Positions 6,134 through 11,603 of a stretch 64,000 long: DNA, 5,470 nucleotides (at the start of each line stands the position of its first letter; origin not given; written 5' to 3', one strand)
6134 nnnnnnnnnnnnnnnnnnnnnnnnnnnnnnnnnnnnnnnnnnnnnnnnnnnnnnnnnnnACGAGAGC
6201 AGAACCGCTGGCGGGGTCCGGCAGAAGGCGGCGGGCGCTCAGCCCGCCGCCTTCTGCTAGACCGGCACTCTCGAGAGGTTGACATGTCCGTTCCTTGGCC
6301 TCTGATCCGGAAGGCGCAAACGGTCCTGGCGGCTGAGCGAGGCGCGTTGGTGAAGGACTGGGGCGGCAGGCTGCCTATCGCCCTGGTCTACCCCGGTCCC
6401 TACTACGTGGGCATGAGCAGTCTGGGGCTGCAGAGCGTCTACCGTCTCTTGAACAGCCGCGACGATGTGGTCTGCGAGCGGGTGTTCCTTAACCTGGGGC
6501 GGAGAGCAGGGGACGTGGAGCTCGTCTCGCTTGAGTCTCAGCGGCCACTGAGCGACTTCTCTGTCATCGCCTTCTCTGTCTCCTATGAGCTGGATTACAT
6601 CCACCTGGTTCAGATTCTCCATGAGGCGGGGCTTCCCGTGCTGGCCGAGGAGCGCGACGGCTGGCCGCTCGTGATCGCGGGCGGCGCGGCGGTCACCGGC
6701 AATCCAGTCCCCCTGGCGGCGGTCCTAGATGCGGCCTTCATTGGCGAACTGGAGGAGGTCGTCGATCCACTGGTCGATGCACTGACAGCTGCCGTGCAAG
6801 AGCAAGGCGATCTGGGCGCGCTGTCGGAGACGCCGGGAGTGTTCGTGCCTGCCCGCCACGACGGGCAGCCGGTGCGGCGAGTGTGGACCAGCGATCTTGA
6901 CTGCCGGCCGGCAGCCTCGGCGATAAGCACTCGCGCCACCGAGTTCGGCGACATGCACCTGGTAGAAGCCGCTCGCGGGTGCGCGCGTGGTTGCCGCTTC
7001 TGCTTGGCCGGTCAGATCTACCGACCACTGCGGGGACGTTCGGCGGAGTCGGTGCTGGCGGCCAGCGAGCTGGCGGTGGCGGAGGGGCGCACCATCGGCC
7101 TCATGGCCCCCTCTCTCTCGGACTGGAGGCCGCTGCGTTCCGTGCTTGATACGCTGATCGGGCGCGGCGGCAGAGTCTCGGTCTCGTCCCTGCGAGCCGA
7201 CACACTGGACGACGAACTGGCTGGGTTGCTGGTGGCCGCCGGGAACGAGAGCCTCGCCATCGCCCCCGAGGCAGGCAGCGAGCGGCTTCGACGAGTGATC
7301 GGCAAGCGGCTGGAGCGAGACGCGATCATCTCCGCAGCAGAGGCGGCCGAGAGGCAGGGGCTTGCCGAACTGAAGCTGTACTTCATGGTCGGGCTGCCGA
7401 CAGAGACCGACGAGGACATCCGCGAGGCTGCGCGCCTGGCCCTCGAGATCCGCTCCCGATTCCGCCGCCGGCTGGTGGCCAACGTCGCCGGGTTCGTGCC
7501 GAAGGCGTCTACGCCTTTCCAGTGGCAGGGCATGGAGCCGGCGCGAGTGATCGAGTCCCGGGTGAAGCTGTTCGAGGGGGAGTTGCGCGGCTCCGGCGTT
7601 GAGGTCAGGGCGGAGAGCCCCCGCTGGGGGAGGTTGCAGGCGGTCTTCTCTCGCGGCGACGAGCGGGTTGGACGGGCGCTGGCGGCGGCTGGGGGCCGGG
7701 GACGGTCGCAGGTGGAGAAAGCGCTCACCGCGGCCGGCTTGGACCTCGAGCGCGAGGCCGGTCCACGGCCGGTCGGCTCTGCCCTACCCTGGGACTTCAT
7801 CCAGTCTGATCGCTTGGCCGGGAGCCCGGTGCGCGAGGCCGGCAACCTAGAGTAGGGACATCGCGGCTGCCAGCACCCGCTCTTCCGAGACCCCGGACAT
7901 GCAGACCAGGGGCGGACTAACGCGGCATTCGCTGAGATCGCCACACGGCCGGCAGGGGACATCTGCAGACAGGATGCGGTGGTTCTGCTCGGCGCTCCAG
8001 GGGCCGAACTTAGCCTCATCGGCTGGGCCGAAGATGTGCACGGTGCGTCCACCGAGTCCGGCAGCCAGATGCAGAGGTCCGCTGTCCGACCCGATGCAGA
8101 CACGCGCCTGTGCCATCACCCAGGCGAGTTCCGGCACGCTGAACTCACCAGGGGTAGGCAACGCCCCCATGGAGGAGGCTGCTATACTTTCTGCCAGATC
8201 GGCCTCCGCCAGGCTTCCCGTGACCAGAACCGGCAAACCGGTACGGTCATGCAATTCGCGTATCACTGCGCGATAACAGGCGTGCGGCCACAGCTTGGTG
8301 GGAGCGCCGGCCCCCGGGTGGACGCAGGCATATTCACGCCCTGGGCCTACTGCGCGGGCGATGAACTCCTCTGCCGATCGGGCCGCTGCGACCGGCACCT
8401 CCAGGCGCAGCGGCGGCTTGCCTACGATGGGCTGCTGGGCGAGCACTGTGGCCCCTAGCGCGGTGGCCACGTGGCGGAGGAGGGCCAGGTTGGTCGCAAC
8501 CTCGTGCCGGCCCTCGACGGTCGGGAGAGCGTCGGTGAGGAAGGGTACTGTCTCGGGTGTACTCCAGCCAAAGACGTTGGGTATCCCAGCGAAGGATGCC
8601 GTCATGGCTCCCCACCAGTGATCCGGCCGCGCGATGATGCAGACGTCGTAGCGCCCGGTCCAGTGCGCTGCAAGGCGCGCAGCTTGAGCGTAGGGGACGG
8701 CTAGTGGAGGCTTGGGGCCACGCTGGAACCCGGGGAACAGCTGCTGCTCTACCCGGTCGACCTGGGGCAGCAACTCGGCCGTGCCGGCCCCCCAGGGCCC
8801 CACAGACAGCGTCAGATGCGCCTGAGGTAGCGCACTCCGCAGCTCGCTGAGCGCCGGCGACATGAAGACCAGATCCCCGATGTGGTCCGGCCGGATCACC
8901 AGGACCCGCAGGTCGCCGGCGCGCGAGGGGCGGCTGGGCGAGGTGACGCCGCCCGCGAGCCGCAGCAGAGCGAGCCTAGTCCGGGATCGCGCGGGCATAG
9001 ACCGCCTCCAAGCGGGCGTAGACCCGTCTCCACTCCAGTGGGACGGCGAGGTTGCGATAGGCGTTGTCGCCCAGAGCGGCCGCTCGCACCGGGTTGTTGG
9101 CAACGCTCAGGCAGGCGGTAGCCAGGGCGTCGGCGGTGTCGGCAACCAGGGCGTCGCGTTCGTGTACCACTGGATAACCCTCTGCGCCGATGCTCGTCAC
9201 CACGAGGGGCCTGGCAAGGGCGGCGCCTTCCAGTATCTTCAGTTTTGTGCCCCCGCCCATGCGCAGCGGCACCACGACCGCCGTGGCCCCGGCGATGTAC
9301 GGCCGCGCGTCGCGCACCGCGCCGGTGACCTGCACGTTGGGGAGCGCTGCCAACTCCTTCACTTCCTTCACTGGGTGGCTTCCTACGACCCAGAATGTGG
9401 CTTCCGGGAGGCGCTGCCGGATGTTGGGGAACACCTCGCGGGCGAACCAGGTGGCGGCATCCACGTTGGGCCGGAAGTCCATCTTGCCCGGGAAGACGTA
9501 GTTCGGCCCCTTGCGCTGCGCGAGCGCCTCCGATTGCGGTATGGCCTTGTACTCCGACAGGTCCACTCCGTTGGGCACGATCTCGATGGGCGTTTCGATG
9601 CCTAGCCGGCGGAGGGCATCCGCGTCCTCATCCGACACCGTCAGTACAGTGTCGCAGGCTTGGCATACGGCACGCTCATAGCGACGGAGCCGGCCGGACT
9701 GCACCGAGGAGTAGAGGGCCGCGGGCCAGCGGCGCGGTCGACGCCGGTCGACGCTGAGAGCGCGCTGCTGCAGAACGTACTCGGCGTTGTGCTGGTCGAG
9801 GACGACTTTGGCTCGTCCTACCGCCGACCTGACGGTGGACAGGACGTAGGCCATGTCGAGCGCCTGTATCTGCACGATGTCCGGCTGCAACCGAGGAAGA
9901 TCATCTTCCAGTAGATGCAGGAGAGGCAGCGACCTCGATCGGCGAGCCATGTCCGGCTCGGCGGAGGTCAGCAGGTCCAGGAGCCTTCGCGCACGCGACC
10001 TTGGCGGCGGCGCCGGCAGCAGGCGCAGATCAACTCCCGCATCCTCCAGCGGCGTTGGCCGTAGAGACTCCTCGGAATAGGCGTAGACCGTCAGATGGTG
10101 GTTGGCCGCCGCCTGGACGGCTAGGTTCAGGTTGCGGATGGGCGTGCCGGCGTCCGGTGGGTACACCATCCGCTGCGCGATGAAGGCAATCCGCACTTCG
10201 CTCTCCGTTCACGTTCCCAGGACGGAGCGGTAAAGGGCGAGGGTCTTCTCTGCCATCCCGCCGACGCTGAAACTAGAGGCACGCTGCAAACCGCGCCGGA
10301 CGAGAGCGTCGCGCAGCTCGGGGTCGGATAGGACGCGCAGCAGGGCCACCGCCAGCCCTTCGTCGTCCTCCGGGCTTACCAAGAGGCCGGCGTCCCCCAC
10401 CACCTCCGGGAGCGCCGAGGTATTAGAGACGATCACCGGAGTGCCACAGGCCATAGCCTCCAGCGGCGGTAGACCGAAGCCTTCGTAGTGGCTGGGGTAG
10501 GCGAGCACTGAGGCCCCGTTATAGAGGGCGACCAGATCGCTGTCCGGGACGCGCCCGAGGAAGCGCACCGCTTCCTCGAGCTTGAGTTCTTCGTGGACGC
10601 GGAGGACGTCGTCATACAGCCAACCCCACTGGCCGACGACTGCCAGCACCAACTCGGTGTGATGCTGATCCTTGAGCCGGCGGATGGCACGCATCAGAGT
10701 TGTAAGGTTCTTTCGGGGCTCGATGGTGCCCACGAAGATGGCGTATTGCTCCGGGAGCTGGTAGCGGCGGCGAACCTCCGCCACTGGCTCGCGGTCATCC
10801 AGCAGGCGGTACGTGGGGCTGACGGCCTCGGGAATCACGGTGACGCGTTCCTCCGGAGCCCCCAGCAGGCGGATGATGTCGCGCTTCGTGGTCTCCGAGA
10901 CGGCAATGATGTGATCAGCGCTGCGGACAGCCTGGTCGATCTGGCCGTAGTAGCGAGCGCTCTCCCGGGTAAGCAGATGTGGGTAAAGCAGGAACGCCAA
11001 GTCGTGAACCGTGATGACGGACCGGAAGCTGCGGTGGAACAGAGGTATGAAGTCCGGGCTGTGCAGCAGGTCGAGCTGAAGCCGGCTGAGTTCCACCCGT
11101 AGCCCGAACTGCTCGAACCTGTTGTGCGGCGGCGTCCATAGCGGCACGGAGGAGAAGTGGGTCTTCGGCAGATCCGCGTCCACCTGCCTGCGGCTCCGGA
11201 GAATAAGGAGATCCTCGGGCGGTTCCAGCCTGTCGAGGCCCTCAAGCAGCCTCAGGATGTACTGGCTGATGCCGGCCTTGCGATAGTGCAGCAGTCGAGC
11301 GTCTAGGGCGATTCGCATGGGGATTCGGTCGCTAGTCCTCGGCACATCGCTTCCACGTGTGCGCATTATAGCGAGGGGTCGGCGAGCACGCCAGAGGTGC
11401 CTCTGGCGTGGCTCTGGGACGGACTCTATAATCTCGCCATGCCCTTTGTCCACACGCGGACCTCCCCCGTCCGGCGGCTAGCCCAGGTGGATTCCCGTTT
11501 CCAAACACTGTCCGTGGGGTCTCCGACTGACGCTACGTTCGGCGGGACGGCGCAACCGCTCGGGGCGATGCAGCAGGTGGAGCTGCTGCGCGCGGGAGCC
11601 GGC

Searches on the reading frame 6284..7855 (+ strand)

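Call 13: search_protein_families(library=pfam, proteins=[window:6284-7855:+], max_evalue=0.00001)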
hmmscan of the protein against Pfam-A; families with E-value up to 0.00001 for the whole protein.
window:6284-7855:+ (523 aa): 2 families
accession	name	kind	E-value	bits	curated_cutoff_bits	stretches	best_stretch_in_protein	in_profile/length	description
PF19864.5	Radical_SAM_N2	-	9.5e-37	126.2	29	1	48-189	1-151/151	Radical SAM proteins, N-terminal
PF04055.27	Radical_SAM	-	1.8e-17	64.5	29.5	1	230-386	4-166/166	Radical SAM superfamily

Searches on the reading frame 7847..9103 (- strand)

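Call 13: search_protein_families(library=pfam, proteins=[window:7847-9103:-], max_evalue=0.00001)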
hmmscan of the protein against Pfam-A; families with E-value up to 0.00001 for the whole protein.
window:7847-9103:- (418 aa): 1 family
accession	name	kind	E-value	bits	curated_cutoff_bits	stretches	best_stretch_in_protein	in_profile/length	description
PF01075.23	Glyco_transf_9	-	2.7e-26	92.9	22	1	151-387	12-236/247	Glycosyltransferase family 9 (heptosyltransferase)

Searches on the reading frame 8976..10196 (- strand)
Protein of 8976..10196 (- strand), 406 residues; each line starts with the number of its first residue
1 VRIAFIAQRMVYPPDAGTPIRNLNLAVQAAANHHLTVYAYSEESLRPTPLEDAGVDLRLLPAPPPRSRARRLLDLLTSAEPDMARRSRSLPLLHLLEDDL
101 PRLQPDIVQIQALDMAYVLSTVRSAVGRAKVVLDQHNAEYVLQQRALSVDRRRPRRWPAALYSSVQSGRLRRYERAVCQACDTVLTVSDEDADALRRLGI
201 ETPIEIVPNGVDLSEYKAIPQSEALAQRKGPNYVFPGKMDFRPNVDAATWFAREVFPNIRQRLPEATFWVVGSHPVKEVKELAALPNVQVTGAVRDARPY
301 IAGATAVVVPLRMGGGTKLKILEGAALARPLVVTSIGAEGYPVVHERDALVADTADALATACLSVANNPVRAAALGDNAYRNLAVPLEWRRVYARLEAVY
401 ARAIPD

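Call 13: search_protein_families(library=pfam, proteins=[window:8976-10196:-], max_evalue=0.00001)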
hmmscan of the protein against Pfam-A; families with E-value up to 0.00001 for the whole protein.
window:8976-10196:- (406 aa): 3 families
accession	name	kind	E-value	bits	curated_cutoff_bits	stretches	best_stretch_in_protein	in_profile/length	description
PF13692.12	Glyco_trans_1_4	-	2.8e-23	83.2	27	1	231-367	2-141/142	Glycosyl transferases group 1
PF13439.12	Glyco_transf_4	-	2.2e-15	57.5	28.5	1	51-214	16-169/170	Glycosyltransferase Family 4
PF13579.12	Glyco_trans_4_4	-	1.6e-10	42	29.7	1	28-210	14-158/158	Glycosyl transferase 4-like domain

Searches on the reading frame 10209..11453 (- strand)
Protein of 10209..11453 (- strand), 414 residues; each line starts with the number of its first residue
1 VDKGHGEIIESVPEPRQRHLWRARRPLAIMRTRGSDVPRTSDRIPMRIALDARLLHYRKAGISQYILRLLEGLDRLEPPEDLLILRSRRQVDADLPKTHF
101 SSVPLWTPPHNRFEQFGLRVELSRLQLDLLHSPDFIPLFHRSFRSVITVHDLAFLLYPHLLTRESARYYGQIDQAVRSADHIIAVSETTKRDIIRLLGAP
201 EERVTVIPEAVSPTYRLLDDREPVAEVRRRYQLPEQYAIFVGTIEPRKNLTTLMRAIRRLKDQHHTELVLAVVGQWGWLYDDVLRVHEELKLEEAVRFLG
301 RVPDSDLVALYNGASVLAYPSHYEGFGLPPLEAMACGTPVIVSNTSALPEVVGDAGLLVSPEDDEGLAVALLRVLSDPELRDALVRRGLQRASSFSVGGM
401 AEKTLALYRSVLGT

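Call 13: search_protein_families(library=pfam, proteins=[window:10209-11453:-], max_evalue=0.00001)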
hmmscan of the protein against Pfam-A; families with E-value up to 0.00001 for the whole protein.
window:10209-11453:- (414 aa): 6 families
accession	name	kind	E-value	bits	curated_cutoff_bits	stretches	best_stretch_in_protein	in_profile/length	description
PF00534.26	Glycos_transf_1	-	3.7e-40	137.7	26.4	1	235-388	15-169/172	Glycosyl transferases group 1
PF13692.12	Glyco_trans_1_4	-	2e-33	116.1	27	1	237-377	3-142/142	Glycosyl transferases group 1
PF13439.12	Glyco_transf_4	-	3.4e-16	60.2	28.5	1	61-213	3-168/170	Glycosyltransferase Family 4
PF20706.3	GT4-conflict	-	5.6e-13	49.1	26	1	175-363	143-328/385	Family 4 Glycosyltransferase in conflict systems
PF13524.12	Glyco_trans_1_2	-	4.8e-11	43.2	25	1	257-392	6-129/144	Glycosyl transferase-like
PF13579.12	Glyco_trans_4_4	-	1.2e-10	42.4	29.7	1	61-208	2-156/158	Glycosyl transferase 4-like domain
